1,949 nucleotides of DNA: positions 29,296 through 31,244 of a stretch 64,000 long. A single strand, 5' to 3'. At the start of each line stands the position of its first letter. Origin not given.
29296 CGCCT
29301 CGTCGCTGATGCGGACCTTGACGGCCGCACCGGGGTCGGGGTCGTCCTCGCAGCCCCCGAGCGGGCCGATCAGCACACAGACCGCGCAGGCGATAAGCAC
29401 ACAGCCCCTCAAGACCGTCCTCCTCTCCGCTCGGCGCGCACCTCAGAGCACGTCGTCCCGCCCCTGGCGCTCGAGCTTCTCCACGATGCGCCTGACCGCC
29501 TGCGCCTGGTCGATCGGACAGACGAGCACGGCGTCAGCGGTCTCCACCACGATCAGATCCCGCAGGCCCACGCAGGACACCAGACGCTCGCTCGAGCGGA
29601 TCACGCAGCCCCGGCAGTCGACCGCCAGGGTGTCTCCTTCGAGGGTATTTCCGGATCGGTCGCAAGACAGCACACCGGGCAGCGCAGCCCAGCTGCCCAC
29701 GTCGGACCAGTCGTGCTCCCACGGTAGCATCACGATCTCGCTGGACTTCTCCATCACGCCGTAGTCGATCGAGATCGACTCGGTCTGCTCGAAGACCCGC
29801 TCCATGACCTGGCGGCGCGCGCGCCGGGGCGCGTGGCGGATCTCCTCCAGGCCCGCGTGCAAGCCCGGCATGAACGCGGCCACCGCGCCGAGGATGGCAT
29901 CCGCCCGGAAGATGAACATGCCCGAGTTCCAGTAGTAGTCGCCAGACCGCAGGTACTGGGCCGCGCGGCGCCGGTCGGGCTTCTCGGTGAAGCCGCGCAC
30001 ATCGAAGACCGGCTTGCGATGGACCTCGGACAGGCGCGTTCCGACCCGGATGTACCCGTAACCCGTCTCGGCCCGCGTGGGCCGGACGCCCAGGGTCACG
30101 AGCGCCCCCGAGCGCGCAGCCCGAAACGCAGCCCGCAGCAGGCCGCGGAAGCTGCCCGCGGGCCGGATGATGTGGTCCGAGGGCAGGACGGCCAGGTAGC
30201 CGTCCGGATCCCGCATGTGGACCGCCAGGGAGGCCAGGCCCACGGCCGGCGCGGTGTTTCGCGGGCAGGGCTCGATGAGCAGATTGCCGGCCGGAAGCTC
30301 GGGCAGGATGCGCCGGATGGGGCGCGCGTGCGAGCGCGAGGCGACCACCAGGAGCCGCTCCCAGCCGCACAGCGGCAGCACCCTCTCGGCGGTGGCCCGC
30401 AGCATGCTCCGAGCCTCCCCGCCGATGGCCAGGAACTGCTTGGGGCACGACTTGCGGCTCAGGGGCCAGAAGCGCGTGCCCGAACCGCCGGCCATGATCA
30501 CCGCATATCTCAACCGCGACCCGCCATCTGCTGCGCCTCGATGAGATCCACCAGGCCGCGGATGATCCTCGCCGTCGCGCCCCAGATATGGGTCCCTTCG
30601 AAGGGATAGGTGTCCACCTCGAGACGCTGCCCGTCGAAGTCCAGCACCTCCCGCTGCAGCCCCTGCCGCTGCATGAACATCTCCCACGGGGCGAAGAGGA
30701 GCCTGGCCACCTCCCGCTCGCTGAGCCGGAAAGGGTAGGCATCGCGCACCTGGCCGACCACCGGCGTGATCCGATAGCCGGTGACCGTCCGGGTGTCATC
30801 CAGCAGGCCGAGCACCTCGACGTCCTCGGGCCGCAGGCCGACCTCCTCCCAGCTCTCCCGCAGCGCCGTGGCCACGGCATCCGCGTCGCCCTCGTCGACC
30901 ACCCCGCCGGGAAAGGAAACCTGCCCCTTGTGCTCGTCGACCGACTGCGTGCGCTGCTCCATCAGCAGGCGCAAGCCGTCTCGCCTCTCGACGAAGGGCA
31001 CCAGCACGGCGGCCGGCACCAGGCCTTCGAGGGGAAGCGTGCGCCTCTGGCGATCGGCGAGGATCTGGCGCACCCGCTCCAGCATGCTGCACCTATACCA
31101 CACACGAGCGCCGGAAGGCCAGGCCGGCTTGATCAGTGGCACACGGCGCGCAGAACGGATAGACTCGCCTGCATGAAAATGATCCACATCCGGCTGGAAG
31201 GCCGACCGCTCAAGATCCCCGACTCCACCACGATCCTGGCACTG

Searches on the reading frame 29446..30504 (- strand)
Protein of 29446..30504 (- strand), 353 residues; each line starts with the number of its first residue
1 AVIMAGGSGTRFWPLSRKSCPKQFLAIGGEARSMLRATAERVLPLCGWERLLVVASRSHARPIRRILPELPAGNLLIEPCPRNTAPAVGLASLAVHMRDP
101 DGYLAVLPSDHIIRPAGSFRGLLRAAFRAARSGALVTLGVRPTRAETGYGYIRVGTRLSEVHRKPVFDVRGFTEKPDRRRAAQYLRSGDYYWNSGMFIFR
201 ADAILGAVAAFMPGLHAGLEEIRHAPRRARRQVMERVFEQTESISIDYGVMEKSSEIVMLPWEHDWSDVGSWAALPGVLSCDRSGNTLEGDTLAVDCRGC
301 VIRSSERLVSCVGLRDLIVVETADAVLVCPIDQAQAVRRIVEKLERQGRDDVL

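Call 42: search_protein_families(library=pfam, proteins=[window:29446-30504:-], max_evalue=0.00001)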
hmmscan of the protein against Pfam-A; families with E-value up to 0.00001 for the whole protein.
window:29446-30504:- (353 aa): 3 families
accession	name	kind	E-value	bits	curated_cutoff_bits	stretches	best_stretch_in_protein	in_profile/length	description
PF00483.29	NTP_transferase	-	3.2e-41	142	21.2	1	1-275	2-235/245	Nucleotidyl transferase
PF22640.1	ManC_GMP_beta-helix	-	4.2e-20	71.8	27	1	291-344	2-55/55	MannoseP isomerase/GMP-like beta-helix domain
PF12804.13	NTP_transf_3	-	3.5e-10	40.7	27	1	1-129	1-114/160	MobA-like NTP transferase domain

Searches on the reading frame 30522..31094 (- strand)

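Call 42: search_protein_families(library=pfam, proteins=[window:30522-31094:-], max_evalue=0.00001)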
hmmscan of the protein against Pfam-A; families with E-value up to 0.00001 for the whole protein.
window:30522-31094:- (191 aa): 1 family
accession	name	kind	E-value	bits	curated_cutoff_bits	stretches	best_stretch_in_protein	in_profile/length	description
PF00293.34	NUDIX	-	4.6e-15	56.3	21.1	1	28-128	4-86/134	NUDIX domain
